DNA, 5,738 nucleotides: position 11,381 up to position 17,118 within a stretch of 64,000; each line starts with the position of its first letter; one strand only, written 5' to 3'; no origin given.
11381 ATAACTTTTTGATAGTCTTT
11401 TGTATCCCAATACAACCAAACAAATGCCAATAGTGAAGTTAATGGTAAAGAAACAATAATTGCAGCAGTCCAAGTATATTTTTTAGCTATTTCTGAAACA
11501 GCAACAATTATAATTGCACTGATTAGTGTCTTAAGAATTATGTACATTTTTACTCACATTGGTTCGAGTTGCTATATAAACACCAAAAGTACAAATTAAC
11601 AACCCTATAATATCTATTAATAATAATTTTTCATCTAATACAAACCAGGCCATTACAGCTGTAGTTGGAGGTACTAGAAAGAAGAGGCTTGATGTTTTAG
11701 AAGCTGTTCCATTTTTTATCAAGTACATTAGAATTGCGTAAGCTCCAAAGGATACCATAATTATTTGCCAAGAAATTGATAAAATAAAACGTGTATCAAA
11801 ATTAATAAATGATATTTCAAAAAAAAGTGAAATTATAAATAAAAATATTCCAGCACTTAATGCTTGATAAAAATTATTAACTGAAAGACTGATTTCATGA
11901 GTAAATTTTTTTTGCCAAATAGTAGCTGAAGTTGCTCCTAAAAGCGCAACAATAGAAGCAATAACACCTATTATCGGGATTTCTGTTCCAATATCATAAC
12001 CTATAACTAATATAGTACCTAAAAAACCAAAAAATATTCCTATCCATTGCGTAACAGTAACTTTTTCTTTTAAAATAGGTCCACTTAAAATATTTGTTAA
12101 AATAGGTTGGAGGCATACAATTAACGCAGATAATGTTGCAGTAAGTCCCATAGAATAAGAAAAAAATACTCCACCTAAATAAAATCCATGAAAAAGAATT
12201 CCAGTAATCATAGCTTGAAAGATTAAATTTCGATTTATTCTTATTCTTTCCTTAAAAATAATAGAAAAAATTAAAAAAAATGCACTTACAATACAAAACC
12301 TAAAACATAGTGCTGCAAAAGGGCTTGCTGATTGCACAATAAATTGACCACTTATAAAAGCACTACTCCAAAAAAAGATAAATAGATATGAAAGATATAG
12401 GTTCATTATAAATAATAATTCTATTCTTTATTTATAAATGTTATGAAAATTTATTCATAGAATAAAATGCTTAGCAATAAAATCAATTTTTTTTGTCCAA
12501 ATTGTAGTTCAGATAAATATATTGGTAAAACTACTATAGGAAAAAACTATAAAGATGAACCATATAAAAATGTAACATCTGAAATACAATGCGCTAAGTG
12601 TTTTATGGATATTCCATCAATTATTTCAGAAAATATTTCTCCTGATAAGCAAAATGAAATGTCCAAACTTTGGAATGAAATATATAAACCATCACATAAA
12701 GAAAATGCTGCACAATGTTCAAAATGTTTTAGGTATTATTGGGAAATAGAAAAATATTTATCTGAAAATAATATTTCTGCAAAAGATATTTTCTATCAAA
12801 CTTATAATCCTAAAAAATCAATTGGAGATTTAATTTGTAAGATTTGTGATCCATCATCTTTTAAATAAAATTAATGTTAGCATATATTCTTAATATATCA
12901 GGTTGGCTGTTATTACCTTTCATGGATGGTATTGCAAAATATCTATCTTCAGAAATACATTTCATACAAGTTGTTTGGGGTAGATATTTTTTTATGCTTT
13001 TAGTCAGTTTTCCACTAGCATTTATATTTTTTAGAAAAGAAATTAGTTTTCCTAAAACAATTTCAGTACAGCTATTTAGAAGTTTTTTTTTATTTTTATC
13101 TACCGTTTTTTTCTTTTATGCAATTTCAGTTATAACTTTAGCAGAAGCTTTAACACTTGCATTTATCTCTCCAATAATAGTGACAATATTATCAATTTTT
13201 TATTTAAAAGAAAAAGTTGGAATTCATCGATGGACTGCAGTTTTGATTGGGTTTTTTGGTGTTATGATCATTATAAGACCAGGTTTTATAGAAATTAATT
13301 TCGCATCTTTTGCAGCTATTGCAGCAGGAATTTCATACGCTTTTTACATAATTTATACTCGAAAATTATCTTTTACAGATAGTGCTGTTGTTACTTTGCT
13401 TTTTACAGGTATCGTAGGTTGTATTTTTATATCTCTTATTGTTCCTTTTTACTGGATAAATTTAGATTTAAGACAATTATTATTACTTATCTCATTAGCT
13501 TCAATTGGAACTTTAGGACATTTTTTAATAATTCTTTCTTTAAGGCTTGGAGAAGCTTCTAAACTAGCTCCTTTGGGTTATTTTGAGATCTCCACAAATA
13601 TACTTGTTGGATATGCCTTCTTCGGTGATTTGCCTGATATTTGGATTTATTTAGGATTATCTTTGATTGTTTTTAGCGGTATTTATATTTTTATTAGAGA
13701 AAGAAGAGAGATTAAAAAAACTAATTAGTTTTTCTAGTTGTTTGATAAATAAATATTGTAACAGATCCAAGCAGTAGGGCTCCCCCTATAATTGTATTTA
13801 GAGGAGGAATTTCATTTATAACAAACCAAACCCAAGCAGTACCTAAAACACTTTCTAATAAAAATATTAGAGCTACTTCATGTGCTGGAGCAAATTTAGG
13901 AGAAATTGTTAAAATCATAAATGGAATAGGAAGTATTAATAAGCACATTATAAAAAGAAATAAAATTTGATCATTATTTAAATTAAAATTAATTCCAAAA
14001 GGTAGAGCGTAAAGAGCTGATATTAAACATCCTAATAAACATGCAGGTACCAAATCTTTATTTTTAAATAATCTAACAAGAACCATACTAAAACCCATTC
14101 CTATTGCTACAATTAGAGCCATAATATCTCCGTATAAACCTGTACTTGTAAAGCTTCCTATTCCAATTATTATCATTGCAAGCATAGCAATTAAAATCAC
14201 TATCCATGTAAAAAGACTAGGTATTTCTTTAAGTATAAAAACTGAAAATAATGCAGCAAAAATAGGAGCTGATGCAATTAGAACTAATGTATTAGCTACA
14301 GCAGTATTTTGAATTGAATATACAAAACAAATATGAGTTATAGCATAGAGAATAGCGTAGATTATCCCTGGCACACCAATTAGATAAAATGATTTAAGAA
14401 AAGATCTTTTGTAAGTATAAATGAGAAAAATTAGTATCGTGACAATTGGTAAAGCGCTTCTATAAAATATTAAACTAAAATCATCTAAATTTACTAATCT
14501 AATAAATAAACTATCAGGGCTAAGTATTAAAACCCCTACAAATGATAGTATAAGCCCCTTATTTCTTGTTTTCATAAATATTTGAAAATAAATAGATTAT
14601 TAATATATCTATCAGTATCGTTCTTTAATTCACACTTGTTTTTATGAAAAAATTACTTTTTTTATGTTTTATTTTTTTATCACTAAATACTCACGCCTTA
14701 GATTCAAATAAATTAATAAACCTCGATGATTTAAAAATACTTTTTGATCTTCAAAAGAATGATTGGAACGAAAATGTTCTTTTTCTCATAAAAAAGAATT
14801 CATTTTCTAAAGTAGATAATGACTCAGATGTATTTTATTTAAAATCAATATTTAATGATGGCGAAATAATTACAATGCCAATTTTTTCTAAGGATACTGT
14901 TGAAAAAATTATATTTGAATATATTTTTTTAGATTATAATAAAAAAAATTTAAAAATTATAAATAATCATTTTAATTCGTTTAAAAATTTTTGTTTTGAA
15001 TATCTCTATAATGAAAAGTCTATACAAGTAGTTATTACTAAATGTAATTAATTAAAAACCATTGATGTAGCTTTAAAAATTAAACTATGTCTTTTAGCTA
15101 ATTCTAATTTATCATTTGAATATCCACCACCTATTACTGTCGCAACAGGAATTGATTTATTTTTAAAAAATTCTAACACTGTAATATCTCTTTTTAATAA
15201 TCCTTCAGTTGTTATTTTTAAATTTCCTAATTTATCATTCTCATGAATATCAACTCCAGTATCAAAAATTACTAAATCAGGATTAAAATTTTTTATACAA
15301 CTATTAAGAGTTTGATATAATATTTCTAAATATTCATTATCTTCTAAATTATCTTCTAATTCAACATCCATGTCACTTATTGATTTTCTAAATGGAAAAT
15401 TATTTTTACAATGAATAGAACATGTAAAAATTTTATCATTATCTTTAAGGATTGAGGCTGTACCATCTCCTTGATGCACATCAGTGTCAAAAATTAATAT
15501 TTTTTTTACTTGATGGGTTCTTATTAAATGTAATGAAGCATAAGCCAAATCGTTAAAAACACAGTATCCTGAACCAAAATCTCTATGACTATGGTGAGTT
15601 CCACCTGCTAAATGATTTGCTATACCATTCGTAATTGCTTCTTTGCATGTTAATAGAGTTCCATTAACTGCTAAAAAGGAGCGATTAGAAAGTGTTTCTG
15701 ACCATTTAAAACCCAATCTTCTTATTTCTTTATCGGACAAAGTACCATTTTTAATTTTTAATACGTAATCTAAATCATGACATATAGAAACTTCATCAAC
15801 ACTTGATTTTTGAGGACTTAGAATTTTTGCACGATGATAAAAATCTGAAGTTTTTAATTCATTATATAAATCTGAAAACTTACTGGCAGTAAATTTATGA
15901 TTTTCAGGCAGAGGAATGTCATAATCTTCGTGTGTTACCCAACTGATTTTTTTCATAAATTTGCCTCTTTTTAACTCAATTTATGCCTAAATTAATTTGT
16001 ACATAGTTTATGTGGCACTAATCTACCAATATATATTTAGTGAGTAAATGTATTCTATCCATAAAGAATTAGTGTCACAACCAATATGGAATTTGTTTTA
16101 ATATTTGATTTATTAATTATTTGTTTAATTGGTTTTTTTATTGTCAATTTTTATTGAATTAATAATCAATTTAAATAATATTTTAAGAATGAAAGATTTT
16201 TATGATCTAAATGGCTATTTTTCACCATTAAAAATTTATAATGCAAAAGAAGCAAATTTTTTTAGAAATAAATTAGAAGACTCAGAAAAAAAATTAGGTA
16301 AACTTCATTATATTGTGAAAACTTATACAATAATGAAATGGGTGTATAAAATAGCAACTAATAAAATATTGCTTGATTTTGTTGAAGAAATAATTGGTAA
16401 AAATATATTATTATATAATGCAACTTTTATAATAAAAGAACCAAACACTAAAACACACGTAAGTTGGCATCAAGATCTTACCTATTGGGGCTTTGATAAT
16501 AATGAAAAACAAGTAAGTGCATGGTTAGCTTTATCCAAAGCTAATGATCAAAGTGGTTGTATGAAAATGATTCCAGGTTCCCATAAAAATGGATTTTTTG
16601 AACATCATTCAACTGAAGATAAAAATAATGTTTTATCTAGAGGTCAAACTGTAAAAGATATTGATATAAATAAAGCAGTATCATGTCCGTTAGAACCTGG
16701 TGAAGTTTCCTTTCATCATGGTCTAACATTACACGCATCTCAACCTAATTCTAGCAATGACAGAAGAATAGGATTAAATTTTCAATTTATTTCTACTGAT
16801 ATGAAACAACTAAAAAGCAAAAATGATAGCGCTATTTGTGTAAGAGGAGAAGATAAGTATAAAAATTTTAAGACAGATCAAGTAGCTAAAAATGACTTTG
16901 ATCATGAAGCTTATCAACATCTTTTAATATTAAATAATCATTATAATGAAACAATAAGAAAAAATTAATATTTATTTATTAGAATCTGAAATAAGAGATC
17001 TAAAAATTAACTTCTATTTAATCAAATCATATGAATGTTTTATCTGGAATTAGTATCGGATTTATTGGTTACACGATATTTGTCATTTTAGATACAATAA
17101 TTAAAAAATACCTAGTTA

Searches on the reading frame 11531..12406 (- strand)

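Call 75: search_protein_families(library=pfam, proteins=[window:11531-12406:-], max_evalue=0.0001)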
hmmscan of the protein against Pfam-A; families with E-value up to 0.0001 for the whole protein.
window:11531-12406:- (291 aa): 1 family
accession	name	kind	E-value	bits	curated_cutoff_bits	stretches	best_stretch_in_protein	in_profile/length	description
PF00892.27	EamA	-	2.6e-29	102.7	28.2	2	7-135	8-134/135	EamA-like transporter family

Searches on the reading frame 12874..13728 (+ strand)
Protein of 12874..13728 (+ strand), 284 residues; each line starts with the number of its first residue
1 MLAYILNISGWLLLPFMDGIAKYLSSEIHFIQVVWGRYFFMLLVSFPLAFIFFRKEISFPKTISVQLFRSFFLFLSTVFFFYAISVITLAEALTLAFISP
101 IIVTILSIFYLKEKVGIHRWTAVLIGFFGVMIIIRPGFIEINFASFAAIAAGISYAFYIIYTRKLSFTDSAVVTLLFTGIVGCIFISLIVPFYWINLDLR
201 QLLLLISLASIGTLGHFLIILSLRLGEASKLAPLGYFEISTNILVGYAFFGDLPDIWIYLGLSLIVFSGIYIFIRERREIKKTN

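Call 75: search_protein_families(library=pfam, proteins=[window:12874-13728:+], max_evalue=0.0001)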
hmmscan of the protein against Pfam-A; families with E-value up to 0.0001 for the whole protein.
window:12874-13728:+ (284 aa): 1 family
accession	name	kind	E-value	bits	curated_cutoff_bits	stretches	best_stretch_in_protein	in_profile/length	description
PF00892.27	EamA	-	6e-19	69.1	28.2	2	20-134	20-134/135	EamA-like transporter family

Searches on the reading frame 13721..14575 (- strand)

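Call 75: search_protein_families(library=pfam, proteins=[window:13721-14575:-], max_evalue=0.0001)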
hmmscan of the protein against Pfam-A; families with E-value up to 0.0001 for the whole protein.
window:13721-14575:- (284 aa): 2 families
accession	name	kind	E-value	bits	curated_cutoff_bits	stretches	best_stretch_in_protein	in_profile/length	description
PF00892.27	EamA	-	5.5e-20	72.5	28.2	2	6-137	2-133/135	EamA-like transporter family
PF03151.22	TPT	-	3.3e-05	23.9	30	1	71-170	69-163/291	Triose-phosphate Transporter family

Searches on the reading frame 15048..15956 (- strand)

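Call 75: search_protein_families(library=pfam, proteins=[window:15048-15956:-], max_evalue=0.0001)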
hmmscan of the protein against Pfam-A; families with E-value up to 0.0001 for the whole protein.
window:15048-15956:- (302 aa): 1 family
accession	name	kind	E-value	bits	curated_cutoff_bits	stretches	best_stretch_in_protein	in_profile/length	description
PF00850.24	Hist_deacetyl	-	2e-56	192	27.9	1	20-287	1-290/298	Histone deacetylase domain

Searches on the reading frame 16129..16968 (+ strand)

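Call 75: search_protein_families(library=pfam, proteins=[window:16129-16968:+], max_evalue=0.0001)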
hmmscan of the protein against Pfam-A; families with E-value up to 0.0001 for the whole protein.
window:16129-16968:+ (279 aa): 1 family
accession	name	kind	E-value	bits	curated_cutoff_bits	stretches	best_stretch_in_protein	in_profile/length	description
PF05721.19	PhyH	-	1.7e-30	107.4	22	1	79-214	69-212/213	Phytanoyl-CoA dioxygenase (PhyH)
